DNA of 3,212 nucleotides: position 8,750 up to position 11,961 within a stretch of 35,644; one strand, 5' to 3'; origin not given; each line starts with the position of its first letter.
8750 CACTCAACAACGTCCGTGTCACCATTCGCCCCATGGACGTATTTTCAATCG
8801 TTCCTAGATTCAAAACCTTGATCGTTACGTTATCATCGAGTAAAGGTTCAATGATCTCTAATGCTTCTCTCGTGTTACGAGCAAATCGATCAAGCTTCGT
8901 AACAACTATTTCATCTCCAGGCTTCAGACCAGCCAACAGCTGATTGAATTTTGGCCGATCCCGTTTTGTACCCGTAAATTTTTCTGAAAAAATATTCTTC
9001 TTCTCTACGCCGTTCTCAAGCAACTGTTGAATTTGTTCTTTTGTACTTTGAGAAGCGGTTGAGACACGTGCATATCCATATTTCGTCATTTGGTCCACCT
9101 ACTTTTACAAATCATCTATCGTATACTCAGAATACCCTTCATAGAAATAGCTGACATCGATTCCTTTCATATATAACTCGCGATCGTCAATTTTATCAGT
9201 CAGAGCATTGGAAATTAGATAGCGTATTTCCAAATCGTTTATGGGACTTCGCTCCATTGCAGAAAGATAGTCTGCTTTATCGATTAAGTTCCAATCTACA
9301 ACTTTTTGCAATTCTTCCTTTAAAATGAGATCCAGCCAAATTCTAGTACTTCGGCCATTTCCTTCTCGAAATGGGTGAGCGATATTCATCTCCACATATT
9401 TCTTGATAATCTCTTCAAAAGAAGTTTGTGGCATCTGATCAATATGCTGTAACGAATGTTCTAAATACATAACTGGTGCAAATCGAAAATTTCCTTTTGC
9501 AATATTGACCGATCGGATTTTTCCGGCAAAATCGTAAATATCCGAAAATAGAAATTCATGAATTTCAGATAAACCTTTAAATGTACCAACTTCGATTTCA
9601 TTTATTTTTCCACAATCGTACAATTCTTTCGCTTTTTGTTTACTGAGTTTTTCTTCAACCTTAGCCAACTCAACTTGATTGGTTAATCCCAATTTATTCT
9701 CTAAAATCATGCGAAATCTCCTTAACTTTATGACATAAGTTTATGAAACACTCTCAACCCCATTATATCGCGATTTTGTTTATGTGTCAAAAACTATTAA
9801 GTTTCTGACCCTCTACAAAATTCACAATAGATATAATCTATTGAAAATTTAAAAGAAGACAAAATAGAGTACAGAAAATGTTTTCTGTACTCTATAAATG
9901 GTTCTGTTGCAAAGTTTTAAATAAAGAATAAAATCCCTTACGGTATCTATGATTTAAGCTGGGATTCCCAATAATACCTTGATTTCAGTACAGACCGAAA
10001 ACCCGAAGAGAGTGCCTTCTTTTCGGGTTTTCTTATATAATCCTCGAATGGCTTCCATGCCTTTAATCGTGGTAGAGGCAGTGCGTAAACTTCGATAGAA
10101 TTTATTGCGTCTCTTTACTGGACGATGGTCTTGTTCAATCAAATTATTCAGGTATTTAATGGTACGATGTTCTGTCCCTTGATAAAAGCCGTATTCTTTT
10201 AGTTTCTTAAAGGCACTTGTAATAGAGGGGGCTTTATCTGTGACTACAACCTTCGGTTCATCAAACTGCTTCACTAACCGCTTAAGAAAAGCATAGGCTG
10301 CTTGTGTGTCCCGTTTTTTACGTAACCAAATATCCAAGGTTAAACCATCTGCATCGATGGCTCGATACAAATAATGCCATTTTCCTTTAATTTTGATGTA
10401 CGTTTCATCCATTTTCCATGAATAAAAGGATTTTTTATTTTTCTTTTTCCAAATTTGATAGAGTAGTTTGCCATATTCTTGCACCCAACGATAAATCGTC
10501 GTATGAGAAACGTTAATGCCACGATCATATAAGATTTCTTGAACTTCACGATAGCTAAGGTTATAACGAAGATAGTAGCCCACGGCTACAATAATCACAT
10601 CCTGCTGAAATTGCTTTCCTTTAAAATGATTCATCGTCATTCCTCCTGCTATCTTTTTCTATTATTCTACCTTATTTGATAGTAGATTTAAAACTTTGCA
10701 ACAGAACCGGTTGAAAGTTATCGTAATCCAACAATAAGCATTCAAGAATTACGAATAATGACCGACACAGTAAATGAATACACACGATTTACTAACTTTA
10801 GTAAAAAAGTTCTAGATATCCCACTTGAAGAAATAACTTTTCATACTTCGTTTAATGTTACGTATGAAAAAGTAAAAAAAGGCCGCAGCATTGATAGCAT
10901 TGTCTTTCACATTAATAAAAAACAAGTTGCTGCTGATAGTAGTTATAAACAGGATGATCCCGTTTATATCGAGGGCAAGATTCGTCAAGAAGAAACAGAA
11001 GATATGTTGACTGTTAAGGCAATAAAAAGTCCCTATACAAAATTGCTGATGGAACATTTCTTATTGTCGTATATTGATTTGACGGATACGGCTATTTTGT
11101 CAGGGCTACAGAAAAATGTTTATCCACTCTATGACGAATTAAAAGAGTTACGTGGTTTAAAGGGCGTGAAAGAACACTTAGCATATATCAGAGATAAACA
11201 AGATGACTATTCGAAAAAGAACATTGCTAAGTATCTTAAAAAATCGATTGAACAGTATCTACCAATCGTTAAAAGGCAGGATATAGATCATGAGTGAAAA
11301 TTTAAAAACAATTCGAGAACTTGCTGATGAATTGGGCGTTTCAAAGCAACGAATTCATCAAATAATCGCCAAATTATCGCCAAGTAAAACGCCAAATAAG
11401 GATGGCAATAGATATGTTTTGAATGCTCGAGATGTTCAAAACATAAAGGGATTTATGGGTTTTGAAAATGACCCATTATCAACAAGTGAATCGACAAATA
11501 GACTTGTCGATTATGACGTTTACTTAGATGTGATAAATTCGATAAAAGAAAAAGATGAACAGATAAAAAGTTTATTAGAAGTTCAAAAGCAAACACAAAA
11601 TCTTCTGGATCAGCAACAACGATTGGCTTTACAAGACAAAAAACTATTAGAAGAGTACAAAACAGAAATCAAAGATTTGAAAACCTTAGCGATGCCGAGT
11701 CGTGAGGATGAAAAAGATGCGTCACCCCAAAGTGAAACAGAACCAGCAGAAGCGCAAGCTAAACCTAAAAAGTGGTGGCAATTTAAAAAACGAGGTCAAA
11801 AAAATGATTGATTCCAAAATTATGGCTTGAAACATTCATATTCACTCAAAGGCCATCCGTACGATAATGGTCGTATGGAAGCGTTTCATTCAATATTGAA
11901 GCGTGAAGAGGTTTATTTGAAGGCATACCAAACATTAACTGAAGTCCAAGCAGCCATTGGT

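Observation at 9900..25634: Split Rep_3 gene with matching 8-bp duplications: a 14.9-kb poxtA-fexB circle integrated by IS1216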

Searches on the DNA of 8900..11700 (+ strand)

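Call 15: search_dna_similar(collection=plasmids, mode=near, query=window:8900-11700:+, max_rows=12)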
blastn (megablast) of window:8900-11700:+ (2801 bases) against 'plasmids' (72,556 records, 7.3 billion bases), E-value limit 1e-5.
Records with a match: 2223; places in all: 8262; records where one place covers at least 80% of the query: 0.
Best place of each record, by identity: >=99% 1621; 95-99% 277; 90-95% 60; 80-90% 247; 60-80% 18.
By first word of the organism name: Enterococcus 1559; Lactococcus 225; Listeria 88; Leuconostoc 64; Lactiplantibacillus 47; Pediococcus 34; Ligilactobacillus 31; Latilactobacillus 31; Weissella 27; Staphylococcus 23; and 17 more.
By predicted mobility (MOB-suite, as given by PLSDB): mobilizable 961; non-mobilizable 778; conjugative 484.
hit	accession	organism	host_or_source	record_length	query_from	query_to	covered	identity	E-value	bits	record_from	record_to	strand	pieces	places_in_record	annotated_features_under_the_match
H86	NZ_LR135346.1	Enterococcus faecium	-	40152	1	1819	65%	99.8%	0e+0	3357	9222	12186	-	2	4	IS6-like element IS1216 family transposase | protein adenylyltransferase Fic | recombinase family protein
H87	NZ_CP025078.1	Enterococcus faecium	Moschus berezovskii,Heart, liver and ...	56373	1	1809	65%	100.0%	0e+0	3341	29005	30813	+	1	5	IS6-like element IS1216 family transposase | protein adenylyltransferase Fic | recombinase family protein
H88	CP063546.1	Enterococcus faecium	Homo sapiens,rectal swab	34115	1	1809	65%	100.0%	0e+0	3341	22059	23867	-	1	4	IS6-like element IS1216 family transposase | cell filamentation protein | recombinase family protein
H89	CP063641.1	Enterococcus faecium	Homo sapiens,rectal swab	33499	1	1809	65%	100.0%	0e+0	3341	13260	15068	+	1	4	IS6-like element IS1216 family transposase | cell filamentation protein | recombinase family protein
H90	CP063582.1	Enterococcus faecium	Homo sapiens,rectal swab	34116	1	1809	65%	100.0%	0e+0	3341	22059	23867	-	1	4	IS6-like element IS1216 family transposase | cell filamentation protein | recombinase family protein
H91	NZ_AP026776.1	Enterococcus faecium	-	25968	1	1809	65%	100.0%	0e+0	3341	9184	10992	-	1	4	IS6-like element IS1216 family transposase | protein adenylyltransferase Fic | recombinase family protein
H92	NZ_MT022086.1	Enterococcus faecium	-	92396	1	1809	65%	100.0%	0e+0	3341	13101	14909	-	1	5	IS6-like element IS1216 family transposase | protein adenylyltransferase Fic | recombinase family protein | lnuB: lincosamide nucleotidyltransferase (LNU)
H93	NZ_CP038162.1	Enterococcus faecium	swine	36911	1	1809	65%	100.0%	0e+0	3341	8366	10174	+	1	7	IS6-like element IS1216 family transposase | protein adenylyltransferase Fic | recombinase family protein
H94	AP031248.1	Enterococcus faecium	-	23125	1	1809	65%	100.0%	0e+0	3341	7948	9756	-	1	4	IS6-like element IS1216 family transposase | Fic family protein | recombinase family protein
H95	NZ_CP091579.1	Enterococcus faecium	Homo sapiens,fecal swap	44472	1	1809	65%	99.9%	0e+0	3351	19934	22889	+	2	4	IS6-like element IS1216 family transposase | protein adenylyltransferase Fic | recombinase family protein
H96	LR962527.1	Enterococcus faecalis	-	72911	1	1809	65%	99.9%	0e+0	3351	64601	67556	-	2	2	none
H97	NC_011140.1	Enterococcus faecium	-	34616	1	1809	65%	99.9%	0e+0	3350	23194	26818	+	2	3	IS6-like element IS1216 family transposase | TnsA endonuclease N-terminal domain-containing protein | protein adenylyltransferase Fic | recombinase family protein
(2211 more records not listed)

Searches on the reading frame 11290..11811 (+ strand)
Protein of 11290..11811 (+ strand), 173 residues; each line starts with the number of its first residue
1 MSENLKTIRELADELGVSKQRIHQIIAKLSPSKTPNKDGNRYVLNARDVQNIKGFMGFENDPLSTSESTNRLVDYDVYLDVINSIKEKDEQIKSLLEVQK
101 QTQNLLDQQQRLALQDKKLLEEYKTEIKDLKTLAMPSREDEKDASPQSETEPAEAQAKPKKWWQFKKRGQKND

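Call 32: search_protein_families(library=pfam, proteins=[window:11290-11811:+], max_evalue=0.001)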
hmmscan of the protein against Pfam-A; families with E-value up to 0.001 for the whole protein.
window:11290-11811:+ (173 aa): 1 family
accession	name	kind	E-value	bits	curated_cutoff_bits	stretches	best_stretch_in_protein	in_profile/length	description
PF12802.13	MarR_2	-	0.00064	20.3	27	0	6-29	21-44/61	MarR family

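Call 36: search_protein_families(library=ncbifam, proteins=[window:11290-11811:+], max_evalue=0.00001)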
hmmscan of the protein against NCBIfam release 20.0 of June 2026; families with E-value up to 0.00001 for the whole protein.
window:11290-11811:+ (173 aa): 0 families

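Call 39: list_cluster_members(proteins=[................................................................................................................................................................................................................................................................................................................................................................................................, window:11290-11811:+])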
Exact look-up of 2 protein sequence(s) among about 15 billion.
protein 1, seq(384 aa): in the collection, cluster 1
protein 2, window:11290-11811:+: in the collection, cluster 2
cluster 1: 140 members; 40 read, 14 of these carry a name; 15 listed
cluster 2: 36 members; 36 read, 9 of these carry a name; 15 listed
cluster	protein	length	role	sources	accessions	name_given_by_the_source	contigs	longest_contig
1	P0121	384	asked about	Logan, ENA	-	-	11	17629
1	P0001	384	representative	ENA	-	-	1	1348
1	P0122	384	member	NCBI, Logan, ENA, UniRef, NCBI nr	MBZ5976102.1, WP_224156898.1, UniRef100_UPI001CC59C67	RepB family plasmid replication initiator protein [Leuconostoc gelidum subsp. gelidum] | RepB family plasmid replication initiator protein n=1 Tax=Leuconostoc gelidum TaxID=1244 ... | RepB family plasmid replication initiator protein [Leuconostoc gelidum]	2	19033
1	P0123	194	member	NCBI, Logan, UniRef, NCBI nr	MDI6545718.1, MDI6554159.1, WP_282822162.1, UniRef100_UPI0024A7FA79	DNA-binding protein [Leuconostoc suionicum] | DNA-binding protein n=1 Tax=Leuconostoc TaxID=1243 RepID=UPI0024A7FA79 | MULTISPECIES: DNA-binding protein [Leuconostoc]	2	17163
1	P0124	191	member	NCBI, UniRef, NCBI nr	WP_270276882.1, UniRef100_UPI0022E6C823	DNA-binding protein [Weissella confusa] | DNA-binding protein n=1 Tax=Weissella confusa TaxID=1583 RepID=UPI0022E6C823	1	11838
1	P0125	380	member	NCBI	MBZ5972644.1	RepB family plasmid replication initiator protein, partial [Leuconostoc gelidum subsp. ...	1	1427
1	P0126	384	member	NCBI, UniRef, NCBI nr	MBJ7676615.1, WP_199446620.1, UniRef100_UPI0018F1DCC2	RepB family plasmid replication initiator protein [Weissella confusa] | RepB family plasmid replication initiator protein n=1 Tax=Weissella confusa TaxID=1583 ...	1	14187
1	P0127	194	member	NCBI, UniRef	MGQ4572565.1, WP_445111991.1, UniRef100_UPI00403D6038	DNA-binding protein [Leuconostoc pseudomesenteroides] | DNA-binding protein n=1 Tax=Leuconostoc pseudomesenteroides TaxID=33968 ...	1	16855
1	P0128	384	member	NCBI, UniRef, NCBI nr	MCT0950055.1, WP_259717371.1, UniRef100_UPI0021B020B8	RepB family plasmid replication initiator protein [Weissella confusa] | RepB family plasmid replication initiator protein n=1 Tax=Weissella confusa TaxID=1583 ...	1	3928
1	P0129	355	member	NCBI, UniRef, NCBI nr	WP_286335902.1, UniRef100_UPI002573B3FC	RepB family plasmid replication initiator protein [Enterococcus hirae] | RepB family plasmid replication initiator protein n=1 Tax=Enterococcus hirae TaxID=1354 ...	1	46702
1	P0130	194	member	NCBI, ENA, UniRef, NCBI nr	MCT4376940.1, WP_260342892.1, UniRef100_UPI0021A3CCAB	DNA-binding protein [Leuconostoc suionicum] | DNA-binding protein n=1 Tax=Leuconostoc suionicum TaxID=1511761 RepID=UPI0021A3CCAB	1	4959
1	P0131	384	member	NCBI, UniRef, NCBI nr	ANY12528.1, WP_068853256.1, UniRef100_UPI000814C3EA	RepB family plasmid replication initiator protein [Leuconostoc lactis] | RepB family plasmid replication initiator protein n=1 Tax=Leuconostoc lactis TaxID=1246 ...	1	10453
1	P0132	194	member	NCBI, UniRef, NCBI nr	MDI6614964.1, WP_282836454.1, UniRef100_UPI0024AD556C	DNA-binding protein [Leuconostoc suionicum] | DNA-binding protein n=1 Tax=Leuconostoc suionicum TaxID=1511761 RepID=UPI0024AD556C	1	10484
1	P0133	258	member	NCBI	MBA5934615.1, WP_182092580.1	replication initiation protein, partial [Weissella confusa]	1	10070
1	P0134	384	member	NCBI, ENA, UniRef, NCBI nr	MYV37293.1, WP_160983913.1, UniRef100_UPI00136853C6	RepB family plasmid replication initiator protein [Weissella cibaria] | RepB family plasmid replication initiator protein n=1 Tax=Weissella cibaria TaxID=137591 ...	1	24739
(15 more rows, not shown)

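Call 40: find_encoding_contigs(protein=window:11290-11811:+, flank=10000, max_places=10)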
Protein window:11290-11811:+ (173 aa): 22 contigs read that carry it; 10 places shown.
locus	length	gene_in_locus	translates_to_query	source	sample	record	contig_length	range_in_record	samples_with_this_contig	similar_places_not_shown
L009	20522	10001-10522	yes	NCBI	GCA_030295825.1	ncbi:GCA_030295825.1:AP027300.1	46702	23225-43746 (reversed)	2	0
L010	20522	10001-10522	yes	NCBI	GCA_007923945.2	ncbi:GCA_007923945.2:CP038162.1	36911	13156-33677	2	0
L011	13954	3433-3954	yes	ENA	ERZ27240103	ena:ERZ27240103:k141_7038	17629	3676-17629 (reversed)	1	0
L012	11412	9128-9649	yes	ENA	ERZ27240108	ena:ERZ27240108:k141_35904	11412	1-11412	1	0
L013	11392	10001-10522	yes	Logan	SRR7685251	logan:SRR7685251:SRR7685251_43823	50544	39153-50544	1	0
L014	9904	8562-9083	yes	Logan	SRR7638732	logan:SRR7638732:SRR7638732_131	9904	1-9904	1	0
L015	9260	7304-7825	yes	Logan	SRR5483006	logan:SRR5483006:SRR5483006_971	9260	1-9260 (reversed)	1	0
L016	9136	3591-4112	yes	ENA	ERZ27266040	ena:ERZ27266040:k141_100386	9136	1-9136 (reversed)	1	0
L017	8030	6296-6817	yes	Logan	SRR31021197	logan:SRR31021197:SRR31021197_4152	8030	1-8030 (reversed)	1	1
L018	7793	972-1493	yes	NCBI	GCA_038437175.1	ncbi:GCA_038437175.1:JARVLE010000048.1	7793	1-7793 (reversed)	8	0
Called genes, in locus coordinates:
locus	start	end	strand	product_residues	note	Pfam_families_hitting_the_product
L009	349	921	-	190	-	PF00239:Resolvase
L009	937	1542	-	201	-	PF02661:Fic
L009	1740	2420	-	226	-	PF00665:rve, PF13610:DDE_Tnp_IS240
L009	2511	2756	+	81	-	PF00999:Na_H_Exchanger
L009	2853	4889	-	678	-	PF05223:MecA_N, PF03717:PBP_dimer, PF00905:Transpeptidase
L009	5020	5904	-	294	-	PF03816:LytR_cpsA_psr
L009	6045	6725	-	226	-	PF00665:rve, PF13610:DDE_Tnp_IS240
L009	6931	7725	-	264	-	PF01636:APH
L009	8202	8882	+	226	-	PF00665:rve, PF13610:DDE_Tnp_IS240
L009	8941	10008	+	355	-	PF01051:Rep3_N, PF21205:Rep3_C, PF06430:L_lactis_RepB_C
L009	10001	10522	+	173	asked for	-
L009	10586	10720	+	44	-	PF13333:rve_2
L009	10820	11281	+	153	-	PF00583:Acetyltransf_1, PF13420:Acetyltransf_4 (weak), PF13673:Acetyltransf_10 (weak), PF13508:Acetyltransf_7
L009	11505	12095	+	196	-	PF00589:Phage_integrase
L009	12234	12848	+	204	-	PF01381:HTH_3, PF12844:HTH_19, PF13443:HTH_26 (weak), PF13560:HTH_31 (weak)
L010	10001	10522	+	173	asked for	-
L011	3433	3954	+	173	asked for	-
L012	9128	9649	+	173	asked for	-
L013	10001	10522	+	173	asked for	-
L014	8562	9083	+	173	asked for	-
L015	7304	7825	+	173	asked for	-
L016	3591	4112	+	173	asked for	-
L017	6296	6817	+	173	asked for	-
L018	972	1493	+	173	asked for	-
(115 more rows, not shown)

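Call 42: find_encoding_contigs(protein=P0121, flank=10000, max_places=10)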
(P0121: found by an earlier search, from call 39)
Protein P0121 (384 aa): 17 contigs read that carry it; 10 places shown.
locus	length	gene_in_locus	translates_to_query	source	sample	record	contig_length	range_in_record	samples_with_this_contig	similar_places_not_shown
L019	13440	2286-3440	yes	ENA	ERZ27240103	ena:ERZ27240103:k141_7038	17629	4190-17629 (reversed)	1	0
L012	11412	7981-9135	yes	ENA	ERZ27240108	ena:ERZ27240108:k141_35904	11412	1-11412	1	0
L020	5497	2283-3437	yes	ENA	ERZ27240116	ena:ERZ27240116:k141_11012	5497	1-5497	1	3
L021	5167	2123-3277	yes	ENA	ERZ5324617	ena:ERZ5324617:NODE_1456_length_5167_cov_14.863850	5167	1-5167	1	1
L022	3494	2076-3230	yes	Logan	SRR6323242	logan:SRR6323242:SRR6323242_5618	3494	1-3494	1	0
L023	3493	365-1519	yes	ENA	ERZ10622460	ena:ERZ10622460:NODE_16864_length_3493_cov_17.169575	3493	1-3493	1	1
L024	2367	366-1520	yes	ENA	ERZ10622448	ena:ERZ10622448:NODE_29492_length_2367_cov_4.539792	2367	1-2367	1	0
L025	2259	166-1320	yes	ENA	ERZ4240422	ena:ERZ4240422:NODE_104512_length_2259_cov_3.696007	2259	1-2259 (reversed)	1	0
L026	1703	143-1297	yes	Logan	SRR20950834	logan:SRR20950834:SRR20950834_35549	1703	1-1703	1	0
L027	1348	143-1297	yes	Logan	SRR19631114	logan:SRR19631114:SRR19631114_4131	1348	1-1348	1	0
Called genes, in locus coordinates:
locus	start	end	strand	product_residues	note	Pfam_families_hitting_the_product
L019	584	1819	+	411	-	PF01076:Mob_Pre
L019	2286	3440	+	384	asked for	PF01051:Rep3_N, PF21205:Rep3_C, PF06430:L_lactis_RepB_C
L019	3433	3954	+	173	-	-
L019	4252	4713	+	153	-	PF00583:Acetyltransf_1, PF13420:Acetyltransf_4 (weak), PF13673:Acetyltransf_10 (weak), PF13508:Acetyltransf_7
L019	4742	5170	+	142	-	PF00665:rve, PF13683:rve_3 (weak)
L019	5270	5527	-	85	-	-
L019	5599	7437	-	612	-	PF13520:AA_permease_2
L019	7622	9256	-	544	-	PF00118:Cpn60_TCP1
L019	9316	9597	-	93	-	PF00166:Cpn10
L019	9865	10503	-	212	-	PF06971:Put_DNA-bind_N, PF01408:GFO_IDH_MocA, PF02629:CoA_binding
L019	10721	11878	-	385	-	PF12323:HTH_OrfB_IS605 (weak), PF01385:OrfB_IS605, PF07282:Cas12f1-like_TNB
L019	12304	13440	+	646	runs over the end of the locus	PF00005:ABC_tran, PF00931:NB-ARC (faint), PF02463:SMC_N (faint), PF13175:AAA_15 (faint), PF13476:AAA_23 (faint), PF12848:ABC_tran_Xtn, PF00005:ABC_tran, PF16326:ABC_tran_CTD, +7 more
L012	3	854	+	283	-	?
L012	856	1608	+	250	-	PF00072:Response_reg, PF04397:LytTR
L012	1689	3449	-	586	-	PF03109:ABC1, PF27536:UbiB_helical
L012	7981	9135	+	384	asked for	PF01051:Rep3_N, PF21205:Rep3_C, PF06430:L_lactis_RepB_C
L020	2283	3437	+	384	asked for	PF01051:Rep3_N, PF21205:Rep3_C, PF06430:L_lactis_RepB_C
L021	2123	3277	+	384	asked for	PF01051:Rep3_N, PF21205:Rep3_C, PF06430:L_lactis_RepB_C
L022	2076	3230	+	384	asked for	PF01051:Rep3_N, PF21205:Rep3_C, PF06430:L_lactis_RepB_C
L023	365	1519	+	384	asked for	PF01051:Rep3_N, PF21205:Rep3_C, PF06430:L_lactis_RepB_C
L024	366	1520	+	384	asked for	PF01051:Rep3_N, PF21205:Rep3_C, PF06430:L_lactis_RepB_C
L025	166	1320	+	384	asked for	PF01051:Rep3_N, PF21205:Rep3_C, PF06430:L_lactis_RepB_C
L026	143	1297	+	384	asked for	PF01051:Rep3_N, PF21205:Rep3_C, PF06430:L_lactis_RepB_C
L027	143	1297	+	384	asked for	PF01051:Rep3_N, PF21205:Rep3_C, PF06430:L_lactis_RepB_C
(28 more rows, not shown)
